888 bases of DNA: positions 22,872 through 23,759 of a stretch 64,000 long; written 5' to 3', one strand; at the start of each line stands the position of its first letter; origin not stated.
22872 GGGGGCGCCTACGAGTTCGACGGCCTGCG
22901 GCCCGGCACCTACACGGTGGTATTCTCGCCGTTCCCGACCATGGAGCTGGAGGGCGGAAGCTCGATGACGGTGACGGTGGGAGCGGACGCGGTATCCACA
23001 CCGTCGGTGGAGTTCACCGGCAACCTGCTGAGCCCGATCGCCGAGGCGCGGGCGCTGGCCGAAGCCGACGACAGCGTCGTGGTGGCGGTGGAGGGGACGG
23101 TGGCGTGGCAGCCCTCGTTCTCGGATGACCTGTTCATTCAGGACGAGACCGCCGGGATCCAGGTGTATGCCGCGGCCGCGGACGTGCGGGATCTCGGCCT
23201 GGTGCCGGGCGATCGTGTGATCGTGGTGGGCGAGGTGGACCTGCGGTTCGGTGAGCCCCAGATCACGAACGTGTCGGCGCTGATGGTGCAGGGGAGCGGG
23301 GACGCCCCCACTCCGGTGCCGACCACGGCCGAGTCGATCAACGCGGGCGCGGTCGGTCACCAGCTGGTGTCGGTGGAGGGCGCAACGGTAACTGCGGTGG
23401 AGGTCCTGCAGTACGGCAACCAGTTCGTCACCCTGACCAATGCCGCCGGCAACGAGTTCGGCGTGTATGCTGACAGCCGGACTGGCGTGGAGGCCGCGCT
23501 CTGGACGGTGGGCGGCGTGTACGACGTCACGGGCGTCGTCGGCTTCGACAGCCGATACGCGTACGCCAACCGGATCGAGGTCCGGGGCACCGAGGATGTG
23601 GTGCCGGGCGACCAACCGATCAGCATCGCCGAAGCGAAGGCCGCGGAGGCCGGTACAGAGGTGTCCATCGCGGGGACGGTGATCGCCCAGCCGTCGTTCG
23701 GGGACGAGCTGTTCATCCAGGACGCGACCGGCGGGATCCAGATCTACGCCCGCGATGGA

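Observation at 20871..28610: Lipoprotein / TonB-receptor locus built from nuclease-type parts, 1.4 kb from comEC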

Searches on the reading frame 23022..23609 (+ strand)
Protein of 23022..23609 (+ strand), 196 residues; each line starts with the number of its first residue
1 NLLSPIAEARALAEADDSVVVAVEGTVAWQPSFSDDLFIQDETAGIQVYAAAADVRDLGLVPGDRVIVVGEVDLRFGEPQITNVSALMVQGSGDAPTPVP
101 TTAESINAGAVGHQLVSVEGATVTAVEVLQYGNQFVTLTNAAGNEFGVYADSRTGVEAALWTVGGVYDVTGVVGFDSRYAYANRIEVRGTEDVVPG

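Call 15: find_related_loci(query=A1, collection=genome_contigs, flank=10000)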
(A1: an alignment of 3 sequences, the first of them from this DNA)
Query A1 (196 aa) in genome_contigs; peptide patterns used: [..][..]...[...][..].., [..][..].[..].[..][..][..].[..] (x = any residue, [..] = any of these).
457 stretches matched a pattern; 38 encode a relative of the query (tblastn E <= 1e-3); 38 distinct loci.
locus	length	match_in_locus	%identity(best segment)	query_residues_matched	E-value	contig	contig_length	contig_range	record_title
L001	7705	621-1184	42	11-194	7e-33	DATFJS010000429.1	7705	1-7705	MAG TPA_asm: Longimicrobiales bacterium isolate SMAG_U9150 k141_177446, whole genome shotgun sequence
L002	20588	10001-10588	41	2-196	4e-32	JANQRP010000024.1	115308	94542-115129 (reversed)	MAG: Longimicrobiales bacterium isolate IP29b_bin.69 k99_3314437, whole genome shotgun sequence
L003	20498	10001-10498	34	3-183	6e-11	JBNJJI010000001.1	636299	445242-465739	MAG: Bacillota bacterium isolate BSe3 1, whole genome shotgun sequence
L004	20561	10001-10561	29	6-196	3e-10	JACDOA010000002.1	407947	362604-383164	MAG: Thermosipho sp. (in: Bacteria) isolate GB_MAG9_058 c_000000000006, whole genome shotgun sequence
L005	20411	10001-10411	35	3-144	3e-9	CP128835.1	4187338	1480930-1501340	Rossellomorea sp. AcN35-11 chromosome, complete genome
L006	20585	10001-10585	32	1-194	6e-9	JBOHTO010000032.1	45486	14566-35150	MAG: Gemmatimonadaceae bacterium isolate M3-S_metabat2.bin.433 k127_3246673, whole genome shotgun sequence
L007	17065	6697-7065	34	5-123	1e-8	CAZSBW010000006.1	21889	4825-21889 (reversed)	MAG TPA_asm: uncultured Salinivenus sp. isolate SRP185896_co2_48 genome assembly, contig: NODE_1437_length_21889_cov_9.3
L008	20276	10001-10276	34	4-99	1e-8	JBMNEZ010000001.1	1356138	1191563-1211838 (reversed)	MAG: Candidatus Izemoplasmatales bacterium isolate SBF912LR0FQ0019 contig_32435, whole genome shotgun sequence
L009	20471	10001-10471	30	3-170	8e-8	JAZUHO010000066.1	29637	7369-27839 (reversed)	MAG: Agathobacter sp. isolate T1900045273_TH20190043.MAGScoT_cleanbin_000010 SGB_5908_k141_457967, whole genome shotgun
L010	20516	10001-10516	28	6-184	1e-8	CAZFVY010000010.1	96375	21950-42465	MAG TPA_asm: uncultured Verrucomicrobiota bacterium isolate binchicken_co54_380 genome assembly, contig: NODE_289_length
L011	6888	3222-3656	32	21-173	2e-7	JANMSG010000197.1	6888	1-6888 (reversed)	MAG: Acidobacteriota bacterium isolate SOY_29_metabat_494 SOY_29_k141_2014036, whole genome shotgun sequence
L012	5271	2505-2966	30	21-189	4e-7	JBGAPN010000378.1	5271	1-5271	MAG: Limisphaerales bacterium isolate MAG_AAO_H125.19 AAOH125-19_opera_contig_25865, whole genome shotgun sequence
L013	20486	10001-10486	28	34-193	5e-7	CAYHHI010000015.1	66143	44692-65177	MAG TPA_asm: uncultured bacterium isolate ERP119294_co4_75 genome assembly, contig: NODE_335_length_66143_cov_8.365846,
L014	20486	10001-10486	28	3-176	6e-7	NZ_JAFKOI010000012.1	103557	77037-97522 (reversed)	Bacillus sp. NTK071 NODE_12_length_103557_cov_49.518887, whole genome shotgun sequence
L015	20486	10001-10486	30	3-176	9e-7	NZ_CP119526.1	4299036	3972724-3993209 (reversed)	Guptibacillus hwajinpoensis strain DSM 16206 chromosome, complete genome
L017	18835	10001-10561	29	6-196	2e-6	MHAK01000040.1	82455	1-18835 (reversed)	MAG: Ignavibacteria bacterium RIFCSPLOWO2_12_FULL_56_21 rifcsplowo2_12_scaffold_179, whole genome shotgun sequence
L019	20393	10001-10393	30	7-136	7e-6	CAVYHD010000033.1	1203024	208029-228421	MAG: Terriglobia bacterium isolate MFD03399.bin.2.65 genome assembly, contig: contig_3878, whole genome shotgun sequence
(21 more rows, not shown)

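Call 19: search_protein_families(library=pfam, proteins=[L003:9362-13369:+, L004:9941-11521:+, L007:6520-8526:+, L008:9212-12556:+, L010:9839-13348:+, L014:9590-13345:+, L019:9875-11761:+, L017:9050-12766:+], max_evalue=0.001)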
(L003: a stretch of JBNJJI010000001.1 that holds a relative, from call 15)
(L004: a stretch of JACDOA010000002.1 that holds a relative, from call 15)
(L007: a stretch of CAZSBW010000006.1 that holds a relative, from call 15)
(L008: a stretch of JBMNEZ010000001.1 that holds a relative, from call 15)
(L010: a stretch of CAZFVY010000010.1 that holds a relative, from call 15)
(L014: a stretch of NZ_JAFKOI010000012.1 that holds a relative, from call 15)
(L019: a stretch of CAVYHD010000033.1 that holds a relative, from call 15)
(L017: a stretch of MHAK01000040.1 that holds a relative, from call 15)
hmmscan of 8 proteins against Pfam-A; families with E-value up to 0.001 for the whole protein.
L003:9362-13369:+ (1336 aa): 6 families
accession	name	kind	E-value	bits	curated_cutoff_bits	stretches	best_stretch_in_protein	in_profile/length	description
PF04122.17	CW_binding_2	-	1.1e-58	196.1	24.9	3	1050-1136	1-72/73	Cell wall binding domain 2 (CWB2)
PF13290.12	CHB_HEX_C_1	-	3.7e-20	72.1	22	1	401-464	1-65/67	Chitobiase/beta-hexosaminidase C-terminal domain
PF13287.12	Fn3_assoc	-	5.1e-18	65.4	23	1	412-469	1-59/59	Fn3 associated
PF00932.25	LTD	-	2.8e-14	53.9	34.3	1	46-152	4-107/109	Lamin Tail Domain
PF19580.5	Exo_endo_phos_3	-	7.9e-11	42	27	1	878-1007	129-256/311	Endonuclease/Exonuclease/phosphatase family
PF03372.29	Exo_endo_phos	-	1.5e-05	25.3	24.5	1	738-1028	1-225/225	Endonuclease/Exonuclease/phosphatase family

L004:9941-11521:+ (527 aa): 5 families
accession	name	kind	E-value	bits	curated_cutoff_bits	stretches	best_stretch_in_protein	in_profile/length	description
PF18942.5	DUF5689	-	2.5e-07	31.2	28.6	1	24-204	17-217/217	Family of unknown function (DUF5689)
PF23355.1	IFT52_GIFT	-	5.9e-06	26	27.2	1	342-439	30-122/246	IFT52 GIFT domain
PF14258.12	DUF4350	-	3e-05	24.8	30.4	1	328-493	9-163/181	Domain of unknown function (DUF4350)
PF09822.16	ABC_transp_aux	-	5.7e-05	22.9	34.7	1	328-435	18-127/288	ABC-type uncharacterized transport system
PF01336.31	tRNA_anti-codon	-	9.2e-05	22.8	27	0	50-84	19-57/75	OB-fold nucleic acid binding domain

L007:6520-8526:+ (669 aa): 8 families
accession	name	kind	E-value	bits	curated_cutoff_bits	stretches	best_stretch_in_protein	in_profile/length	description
PF02518.31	HATPase_c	-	2.2e-28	99.3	26.4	1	543-650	2-108/111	Histidine kinase-, DNA gyrase B-, and HSP90-like ATPase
PF00512.31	HisKA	-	1.1e-16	61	26.9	1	433-496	2-66/66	His Kinase A (phospho-acceptor) domain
PF13426.13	PAS_9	-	7.2e-15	55.6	27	1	317-411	3-103/103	PAS domain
PF00989.32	PAS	-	2.8e-11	43.9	22.6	1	306-394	2-96/113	PAS fold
PF13188.13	PAS_8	-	8.6e-07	29.1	21.8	1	305-356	1-54/65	PAS domain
PF08448.16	PAS_4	-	0.00013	22.6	23.1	1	319-363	10-55/110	PAS fold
PF13581.12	HATPase_c_2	-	0.00019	21.9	27.4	1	553-635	42-114/127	Histidine kinase-like ATPase domain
PF01336.31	tRNA_anti-codon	-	0.00076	19.8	27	0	176-241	2-63/75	OB-fold nucleic acid binding domain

L008:9212-12556:+ (1115 aa): 2 families
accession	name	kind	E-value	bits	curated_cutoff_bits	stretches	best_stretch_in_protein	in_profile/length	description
PF20578.4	aBig_2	-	1.1e-26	92.9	27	3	85-157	17-88/89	Atrophied bacterial Ig domain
PF00932.25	LTD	-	2.6e-09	37.9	34.3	1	942-1045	7-93/109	Lamin Tail Domain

L010:9839-13348:+ (1170 aa): 6 families
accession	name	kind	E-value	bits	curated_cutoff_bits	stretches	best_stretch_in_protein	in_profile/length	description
PF02518.31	HATPase_c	-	1.5e-18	67.7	26.4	1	1047-1167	2-109/111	Histidine kinase-, DNA gyrase B-, and HSP90-like ATPase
PF00512.31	HisKA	-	2.8e-10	40.5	26.9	1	940-1003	2-64/66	His Kinase A (phospho-acceptor) domain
PF08448.16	PAS_4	-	1.3e-09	38.6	23.1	1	817-924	1-108/110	PAS fold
PF00989.32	PAS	-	3.7e-06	27.4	22.6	1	812-920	2-112/113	PAS fold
PF08447.18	PAS_3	-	5.4e-06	27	25.6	1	835-917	3-88/89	PAS fold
PF13188.13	PAS_8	-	0.00017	21.8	21.8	1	812-853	2-40/65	PAS domain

L014:9590-13345:+ (1252 aa): 7 families
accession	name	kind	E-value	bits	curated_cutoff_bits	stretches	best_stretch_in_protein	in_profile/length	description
PF04122.17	CW_binding_2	-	3.4e-63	210.6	24.9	3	967-1054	1-73/73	Cell wall binding domain 2 (CWB2)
PF19886.4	DUF6359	-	1.1e-35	122.1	23.2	1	20-125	1-109/110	Domain of unknown function (DUF6359)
PF13290.12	CHB_HEX_C_1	-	9.3e-20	70.8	22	1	325-388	2-66/67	Chitobiase/beta-hexosaminidase C-terminal domain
PF13287.12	Fn3_assoc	-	1.8e-19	70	23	1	335-392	1-59/59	Fn3 associated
PF19580.5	Exo_endo_phos_3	-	3.2e-11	43.3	27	1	793-932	121-257/311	Endonuclease/Exonuclease/phosphatase family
PF03372.29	Exo_endo_phos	-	2.6e-07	31.1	24.5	1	663-952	2-225/225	Endonuclease/Exonuclease/phosphatase family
PF03174.19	CHB_HEX_C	-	7.3e-05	23.1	23.6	1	326-385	17-74/76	Chitobiase/beta-hexosaminidase C-terminal domain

L019:9875-11761:+ (629 aa): 1 family
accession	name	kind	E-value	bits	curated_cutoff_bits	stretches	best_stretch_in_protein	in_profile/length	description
PF00512.31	HisKA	-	3.3e-22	78.7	26.9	1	509-573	2-66/66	His Kinase A (phospho-acceptor) domain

L017:9050-12766:+ (1239 aa): 5 families
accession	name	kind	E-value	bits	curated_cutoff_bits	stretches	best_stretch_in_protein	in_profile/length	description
PF13091.12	PLDc_2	-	5.5e-36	123.7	27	2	815-954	1-131/132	PLD-like domain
PF18942.5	DUF5689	-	7.1e-21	75.5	28.6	2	522-685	26-216/217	Family of unknown function (DUF5689)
PF18962.6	Por_Secre_tail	-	7.6e-09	36.2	27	1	1161-1236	2-74/75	Secretion system C-terminal sorting domain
PF13205.12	Big_5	-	7.4e-06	27.1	23.6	1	229-312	17-102/105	Bacterial Ig-like domain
PF00932.25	LTD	-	2e-05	25.3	34.3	1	28-141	5-107/109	Lamin Tail Domain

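Call 35: search_protein_families(library=pfam, proteins=[L006:15641-16792:-, L006:7554-9029:+, L006:5843-7246:-, L006:16842-17723:-, L001:6271-7452:-, L002:16552-17424:-, L002:15929-17434:+, L002:6349-7227:-, L002:5089-6105:-, L002:17504-18082:+], max_evalue=0.001)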
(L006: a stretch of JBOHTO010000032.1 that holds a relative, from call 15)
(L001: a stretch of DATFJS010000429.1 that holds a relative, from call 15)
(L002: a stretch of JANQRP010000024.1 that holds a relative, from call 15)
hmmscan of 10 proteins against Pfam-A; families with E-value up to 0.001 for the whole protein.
L006:15641-16792:- (383 aa): 1 family
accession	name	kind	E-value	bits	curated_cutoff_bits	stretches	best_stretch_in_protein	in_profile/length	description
PF04231.19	Endonuclease_1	-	2.3e-41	142.5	25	1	161-373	1-235/235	Endonuclease I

L006:7554-9029:+ (491 aa): 2 families
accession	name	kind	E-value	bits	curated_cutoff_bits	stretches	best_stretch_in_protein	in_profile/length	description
PF13520.12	AA_permease_2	-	5.4e-62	210.5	27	1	41-457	1-417/427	Amino acid permease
PF00324.27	AA_permease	-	5.8e-39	134.5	24.6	1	49-411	5-371/470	Amino acid permease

L006:5843-7246:- (467 aa): 1 family
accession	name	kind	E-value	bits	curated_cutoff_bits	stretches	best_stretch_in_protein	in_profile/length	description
PF02628.20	COX15-CtaA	-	8.4e-27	94.5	29.9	2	198-386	111-319/322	Cytochrome oxidase assembly protein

L006:16842-17723:- (293 aa): 1 family
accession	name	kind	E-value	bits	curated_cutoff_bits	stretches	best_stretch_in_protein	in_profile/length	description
PF02470.25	MlaD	-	3.7e-14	53.2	25.1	1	35-110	2-80/81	MlaD protein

L001:6271-7452:- (393 aa): 1 family
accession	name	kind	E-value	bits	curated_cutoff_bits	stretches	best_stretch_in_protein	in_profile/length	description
PF03358.20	FMN_red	-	2.9e-12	46.9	24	1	179-316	12-142/152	NADPH-dependent FMN reductase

L002:16552-17424:- (290 aa): 0 families

L002:15929-17434:+ (501 aa): 1 family
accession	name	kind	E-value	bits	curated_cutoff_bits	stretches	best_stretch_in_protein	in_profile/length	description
PF01244.27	Peptidase_M19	-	4e-118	394.6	26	1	153-471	3-318/319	Membrane dipeptidase (Peptidase family M19)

L002:6349-7227:- (292 aa): 2 families
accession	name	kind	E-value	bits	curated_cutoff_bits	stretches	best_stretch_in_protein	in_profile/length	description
PF00588.24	SpoU_methylase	-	6.1e-31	107.9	29.7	1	98-236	2-141/142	SpoU rRNA Methylase family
PF12105.13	SpoU_methylas_C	-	2.5e-19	69.1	25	1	241-289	1-49/54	SpoU, rRNA methylase, C-terminal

L002:5089-6105:- (338 aa): 5 families
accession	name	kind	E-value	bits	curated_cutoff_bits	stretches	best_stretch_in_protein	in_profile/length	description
PF12728.13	HTH_17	-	4.5e-14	52.9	27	1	9-58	1-49/51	Helix-turn-helix domain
PF02310.24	B12-binding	-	1.6e-09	38.1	32.1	1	207-303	3-95/121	B12 binding domain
PF00376.29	MerR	-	8.2e-06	26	28.2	1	11-46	1-37/38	MerR family regulatory protein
PF13411.12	MerR_1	-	0.00016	22.1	21.6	1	10-55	1-46/69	MerR HTH family regulatory protein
PF13384.12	HTH_23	-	0.00035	20.7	24.6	0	10-29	18-37/50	Homeodomain-like domain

L002:17504-18082:+ (192 aa): 1 family
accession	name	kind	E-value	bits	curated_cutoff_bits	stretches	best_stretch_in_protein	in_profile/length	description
PF11736.14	DUF3299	-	6.3e-33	114.2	22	1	90-186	41-137/139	Protein of unknown function (DUF3299)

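Call 62: search_protein_families(library=pfam, proteins=[window:23022-23609:+], max_evalue=0.01)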
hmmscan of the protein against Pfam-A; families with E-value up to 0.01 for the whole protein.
window:23022-23609:+ (196 aa): 3 families
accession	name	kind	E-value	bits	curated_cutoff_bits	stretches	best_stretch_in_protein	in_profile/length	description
PF18942.5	DUF5689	-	4.4e-05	23.9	28.6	1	33-193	41-217/217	Family of unknown function (DUF5689)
PF01336.31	tRNA_anti-codon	-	0.00031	21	27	1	39-82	22-68/75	OB-fold nucleic acid binding domain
PF04076.19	BOF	-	0.002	18.6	25.8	1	13-81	29-96/103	Bacterial OB fold (BOF) protein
